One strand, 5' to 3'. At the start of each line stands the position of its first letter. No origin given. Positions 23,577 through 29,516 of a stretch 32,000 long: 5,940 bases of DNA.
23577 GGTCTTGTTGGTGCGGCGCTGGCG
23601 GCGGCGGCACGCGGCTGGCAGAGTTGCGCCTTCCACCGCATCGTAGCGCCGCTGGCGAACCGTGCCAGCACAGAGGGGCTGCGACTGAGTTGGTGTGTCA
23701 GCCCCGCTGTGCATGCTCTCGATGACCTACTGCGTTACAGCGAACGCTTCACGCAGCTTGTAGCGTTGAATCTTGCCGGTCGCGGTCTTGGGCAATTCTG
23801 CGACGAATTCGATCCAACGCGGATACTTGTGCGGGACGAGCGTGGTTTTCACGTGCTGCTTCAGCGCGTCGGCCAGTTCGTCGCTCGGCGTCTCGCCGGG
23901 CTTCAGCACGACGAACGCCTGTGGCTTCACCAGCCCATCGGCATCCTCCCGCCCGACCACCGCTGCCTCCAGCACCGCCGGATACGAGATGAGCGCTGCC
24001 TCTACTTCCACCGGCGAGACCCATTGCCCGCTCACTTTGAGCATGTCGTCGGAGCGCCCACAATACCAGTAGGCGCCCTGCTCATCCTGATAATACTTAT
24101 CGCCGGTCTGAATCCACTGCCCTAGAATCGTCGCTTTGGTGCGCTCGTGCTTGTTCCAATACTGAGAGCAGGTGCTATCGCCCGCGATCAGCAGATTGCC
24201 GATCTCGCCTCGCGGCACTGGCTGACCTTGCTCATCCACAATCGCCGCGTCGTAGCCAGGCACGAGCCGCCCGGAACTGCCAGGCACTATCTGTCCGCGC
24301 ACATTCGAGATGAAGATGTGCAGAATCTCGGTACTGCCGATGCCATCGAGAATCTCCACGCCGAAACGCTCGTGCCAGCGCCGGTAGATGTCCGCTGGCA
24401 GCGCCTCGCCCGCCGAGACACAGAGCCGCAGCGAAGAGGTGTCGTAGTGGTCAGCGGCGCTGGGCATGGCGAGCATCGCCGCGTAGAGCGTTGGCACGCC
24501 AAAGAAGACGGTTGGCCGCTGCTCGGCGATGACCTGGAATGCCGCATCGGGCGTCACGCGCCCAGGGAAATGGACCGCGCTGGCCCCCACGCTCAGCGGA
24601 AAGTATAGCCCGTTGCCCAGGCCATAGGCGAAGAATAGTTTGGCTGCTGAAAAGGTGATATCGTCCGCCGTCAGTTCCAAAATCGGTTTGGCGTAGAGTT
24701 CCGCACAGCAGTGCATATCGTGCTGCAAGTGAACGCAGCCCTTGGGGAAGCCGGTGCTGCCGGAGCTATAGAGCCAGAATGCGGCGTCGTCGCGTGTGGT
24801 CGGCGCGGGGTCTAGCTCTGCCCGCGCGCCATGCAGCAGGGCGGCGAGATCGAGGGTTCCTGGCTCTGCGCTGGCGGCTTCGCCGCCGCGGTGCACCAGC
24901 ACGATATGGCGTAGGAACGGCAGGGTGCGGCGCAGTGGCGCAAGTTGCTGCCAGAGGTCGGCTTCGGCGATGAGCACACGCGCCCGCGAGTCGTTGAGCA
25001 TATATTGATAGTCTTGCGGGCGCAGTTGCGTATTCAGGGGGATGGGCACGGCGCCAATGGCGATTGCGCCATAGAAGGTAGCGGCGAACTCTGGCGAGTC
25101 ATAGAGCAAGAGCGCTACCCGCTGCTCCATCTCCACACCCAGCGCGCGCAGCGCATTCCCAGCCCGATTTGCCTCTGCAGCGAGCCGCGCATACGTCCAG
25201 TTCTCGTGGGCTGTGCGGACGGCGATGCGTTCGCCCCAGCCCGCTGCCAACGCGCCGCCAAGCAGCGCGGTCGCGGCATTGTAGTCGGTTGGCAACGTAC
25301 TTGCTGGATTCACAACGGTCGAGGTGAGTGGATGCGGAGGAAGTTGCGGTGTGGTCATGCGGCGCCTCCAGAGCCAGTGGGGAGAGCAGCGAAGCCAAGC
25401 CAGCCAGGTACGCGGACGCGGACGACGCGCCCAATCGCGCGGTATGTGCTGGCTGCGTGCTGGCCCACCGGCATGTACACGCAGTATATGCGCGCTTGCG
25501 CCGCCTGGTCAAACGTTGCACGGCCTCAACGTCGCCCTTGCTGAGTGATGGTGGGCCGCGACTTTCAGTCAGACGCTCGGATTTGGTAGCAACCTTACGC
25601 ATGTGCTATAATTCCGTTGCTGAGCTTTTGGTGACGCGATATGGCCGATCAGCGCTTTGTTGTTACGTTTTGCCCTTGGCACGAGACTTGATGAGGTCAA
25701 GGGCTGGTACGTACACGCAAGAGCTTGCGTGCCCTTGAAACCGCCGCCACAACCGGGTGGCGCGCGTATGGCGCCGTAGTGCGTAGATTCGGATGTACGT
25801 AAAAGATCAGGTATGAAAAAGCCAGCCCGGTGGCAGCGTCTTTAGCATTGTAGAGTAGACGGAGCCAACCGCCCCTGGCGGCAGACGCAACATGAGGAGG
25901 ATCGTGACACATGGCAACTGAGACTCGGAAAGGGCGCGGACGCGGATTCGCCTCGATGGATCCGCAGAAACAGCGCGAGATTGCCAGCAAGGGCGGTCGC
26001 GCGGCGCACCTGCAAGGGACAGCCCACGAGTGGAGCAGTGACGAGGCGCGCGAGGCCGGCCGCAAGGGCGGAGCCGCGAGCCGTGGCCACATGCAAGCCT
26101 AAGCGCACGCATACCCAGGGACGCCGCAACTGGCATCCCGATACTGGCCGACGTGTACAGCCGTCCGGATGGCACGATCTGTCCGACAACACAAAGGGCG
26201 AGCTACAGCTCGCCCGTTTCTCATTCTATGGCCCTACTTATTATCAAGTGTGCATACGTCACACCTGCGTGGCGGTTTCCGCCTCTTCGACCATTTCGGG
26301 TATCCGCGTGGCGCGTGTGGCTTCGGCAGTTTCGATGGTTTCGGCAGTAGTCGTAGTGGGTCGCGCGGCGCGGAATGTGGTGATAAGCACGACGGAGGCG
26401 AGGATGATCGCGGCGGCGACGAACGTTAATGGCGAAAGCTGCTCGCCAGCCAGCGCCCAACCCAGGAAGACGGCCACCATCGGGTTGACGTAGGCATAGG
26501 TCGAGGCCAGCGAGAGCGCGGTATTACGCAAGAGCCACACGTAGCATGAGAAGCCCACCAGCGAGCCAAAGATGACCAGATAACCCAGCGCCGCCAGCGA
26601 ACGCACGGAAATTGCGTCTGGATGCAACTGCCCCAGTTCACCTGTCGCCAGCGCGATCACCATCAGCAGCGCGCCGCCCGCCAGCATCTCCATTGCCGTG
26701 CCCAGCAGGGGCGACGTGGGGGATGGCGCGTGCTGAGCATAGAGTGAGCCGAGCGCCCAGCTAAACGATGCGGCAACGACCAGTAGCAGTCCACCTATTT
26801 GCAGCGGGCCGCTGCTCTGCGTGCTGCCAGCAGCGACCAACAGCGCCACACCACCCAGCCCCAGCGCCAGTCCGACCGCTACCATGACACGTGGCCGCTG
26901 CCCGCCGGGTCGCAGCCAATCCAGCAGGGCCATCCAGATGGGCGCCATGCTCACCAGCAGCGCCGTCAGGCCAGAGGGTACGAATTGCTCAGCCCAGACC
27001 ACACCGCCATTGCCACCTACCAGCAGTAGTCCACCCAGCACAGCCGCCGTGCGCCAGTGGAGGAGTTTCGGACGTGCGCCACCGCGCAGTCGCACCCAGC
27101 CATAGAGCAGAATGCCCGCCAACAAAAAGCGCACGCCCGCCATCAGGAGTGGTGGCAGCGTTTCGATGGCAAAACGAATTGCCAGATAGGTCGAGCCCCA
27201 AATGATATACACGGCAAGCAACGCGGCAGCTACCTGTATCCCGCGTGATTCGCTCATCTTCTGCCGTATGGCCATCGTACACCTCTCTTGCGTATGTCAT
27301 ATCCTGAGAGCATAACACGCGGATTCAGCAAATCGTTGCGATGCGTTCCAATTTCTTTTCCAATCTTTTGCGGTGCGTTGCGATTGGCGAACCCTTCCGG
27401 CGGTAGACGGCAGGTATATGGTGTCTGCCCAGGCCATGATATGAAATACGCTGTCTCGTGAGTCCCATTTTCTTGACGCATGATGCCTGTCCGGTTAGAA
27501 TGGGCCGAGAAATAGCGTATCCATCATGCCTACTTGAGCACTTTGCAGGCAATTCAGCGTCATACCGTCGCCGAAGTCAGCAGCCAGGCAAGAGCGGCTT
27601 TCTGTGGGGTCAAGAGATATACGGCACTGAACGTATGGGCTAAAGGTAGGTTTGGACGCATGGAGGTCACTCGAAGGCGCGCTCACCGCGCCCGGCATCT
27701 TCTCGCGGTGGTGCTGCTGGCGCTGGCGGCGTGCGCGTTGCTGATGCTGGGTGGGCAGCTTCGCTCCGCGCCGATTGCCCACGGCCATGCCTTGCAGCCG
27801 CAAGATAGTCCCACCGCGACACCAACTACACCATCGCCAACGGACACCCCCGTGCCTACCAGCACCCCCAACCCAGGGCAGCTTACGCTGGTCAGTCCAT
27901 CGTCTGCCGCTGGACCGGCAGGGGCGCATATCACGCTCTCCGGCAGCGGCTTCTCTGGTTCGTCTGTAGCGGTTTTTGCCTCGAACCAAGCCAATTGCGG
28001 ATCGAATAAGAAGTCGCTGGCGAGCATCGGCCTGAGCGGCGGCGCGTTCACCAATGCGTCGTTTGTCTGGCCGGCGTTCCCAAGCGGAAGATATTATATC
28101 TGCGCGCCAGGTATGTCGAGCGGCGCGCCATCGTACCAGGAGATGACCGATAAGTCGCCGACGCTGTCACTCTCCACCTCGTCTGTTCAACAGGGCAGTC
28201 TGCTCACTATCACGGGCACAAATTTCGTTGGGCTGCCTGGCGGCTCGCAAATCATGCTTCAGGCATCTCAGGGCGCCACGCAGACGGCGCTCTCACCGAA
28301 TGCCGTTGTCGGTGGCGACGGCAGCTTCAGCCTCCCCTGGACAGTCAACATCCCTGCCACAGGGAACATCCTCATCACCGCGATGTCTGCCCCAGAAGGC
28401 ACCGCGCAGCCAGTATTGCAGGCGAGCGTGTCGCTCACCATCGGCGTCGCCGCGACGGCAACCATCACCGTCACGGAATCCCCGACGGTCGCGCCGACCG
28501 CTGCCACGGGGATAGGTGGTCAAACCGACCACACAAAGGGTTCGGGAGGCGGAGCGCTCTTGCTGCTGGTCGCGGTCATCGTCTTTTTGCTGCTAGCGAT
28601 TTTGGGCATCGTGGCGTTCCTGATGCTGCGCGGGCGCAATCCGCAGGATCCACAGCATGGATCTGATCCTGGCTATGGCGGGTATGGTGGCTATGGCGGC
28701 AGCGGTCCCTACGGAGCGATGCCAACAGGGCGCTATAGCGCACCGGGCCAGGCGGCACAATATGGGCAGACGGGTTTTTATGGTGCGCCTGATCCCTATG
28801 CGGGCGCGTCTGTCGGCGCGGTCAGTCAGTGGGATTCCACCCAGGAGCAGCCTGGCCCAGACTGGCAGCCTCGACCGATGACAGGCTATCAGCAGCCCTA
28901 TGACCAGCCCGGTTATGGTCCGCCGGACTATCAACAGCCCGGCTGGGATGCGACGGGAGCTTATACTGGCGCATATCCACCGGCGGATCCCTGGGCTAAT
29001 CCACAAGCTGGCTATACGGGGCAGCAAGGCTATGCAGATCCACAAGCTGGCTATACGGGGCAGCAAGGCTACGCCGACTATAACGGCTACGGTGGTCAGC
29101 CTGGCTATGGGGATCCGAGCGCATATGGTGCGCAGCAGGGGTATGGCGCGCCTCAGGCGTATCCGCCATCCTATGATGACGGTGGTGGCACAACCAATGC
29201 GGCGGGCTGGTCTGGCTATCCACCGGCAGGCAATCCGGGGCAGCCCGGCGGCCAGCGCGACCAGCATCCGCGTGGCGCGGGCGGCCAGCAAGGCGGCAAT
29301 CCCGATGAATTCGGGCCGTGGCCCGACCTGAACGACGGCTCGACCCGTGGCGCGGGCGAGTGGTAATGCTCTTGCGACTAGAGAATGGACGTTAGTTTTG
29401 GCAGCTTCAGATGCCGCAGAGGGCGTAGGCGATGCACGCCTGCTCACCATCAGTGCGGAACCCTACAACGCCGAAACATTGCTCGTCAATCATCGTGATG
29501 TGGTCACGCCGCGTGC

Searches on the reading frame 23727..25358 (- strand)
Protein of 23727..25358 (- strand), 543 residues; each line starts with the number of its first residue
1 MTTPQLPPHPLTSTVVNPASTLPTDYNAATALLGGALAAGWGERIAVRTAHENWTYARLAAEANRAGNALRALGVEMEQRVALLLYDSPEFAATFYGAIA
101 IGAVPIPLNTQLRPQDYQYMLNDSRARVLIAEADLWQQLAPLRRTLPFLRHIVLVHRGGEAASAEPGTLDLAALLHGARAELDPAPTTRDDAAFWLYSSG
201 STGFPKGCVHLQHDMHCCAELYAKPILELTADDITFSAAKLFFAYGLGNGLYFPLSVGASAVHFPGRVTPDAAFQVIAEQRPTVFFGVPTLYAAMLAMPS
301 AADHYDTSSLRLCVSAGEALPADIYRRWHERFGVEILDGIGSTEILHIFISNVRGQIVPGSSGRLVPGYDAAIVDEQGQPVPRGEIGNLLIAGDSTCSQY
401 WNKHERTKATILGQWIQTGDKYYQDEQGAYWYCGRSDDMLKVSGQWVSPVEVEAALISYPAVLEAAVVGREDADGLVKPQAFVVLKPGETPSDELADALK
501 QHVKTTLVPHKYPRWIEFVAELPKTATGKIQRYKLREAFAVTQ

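Call 72: search_protein_families(library=pfam, proteins=[window:23727-25358:-], max_evalue=0.001)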
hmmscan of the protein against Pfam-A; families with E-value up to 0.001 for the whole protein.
window:23727-25358:- (543 aa): 2 families
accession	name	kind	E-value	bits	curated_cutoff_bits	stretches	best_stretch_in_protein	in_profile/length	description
PF00501.34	AMP-binding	-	3e-82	276.9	29.9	1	38-401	5-384/384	AMP-binding enzyme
PF13193.12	AMP-binding_C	-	5.1e-20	72.6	24.5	1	451-529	1-76/76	AMP-binding enzyme C-terminal domain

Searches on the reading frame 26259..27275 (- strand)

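Call 72: search_protein_families(library=pfam, proteins=[window:26259-27275:-], max_evalue=0.001)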
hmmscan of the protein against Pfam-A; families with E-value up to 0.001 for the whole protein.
window:26259-27275:- (338 aa): 1 family
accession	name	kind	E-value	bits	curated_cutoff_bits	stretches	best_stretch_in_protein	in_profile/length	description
PF00892.27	EamA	-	3.9e-37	128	28.2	2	162-299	3-134/135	EamA-like transporter family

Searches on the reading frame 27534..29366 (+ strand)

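Call 72: search_protein_families(library=pfam, proteins=[window:27534-29366:+], max_evalue=0.001)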
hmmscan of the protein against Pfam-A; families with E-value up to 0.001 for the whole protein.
window:27534-29366:+ (610 aa): 1 family
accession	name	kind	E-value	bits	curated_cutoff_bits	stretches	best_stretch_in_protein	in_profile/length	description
PF01833.30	TIG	-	0.00023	21.5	20.9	0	212-244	7-39/84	IPT/TIG domain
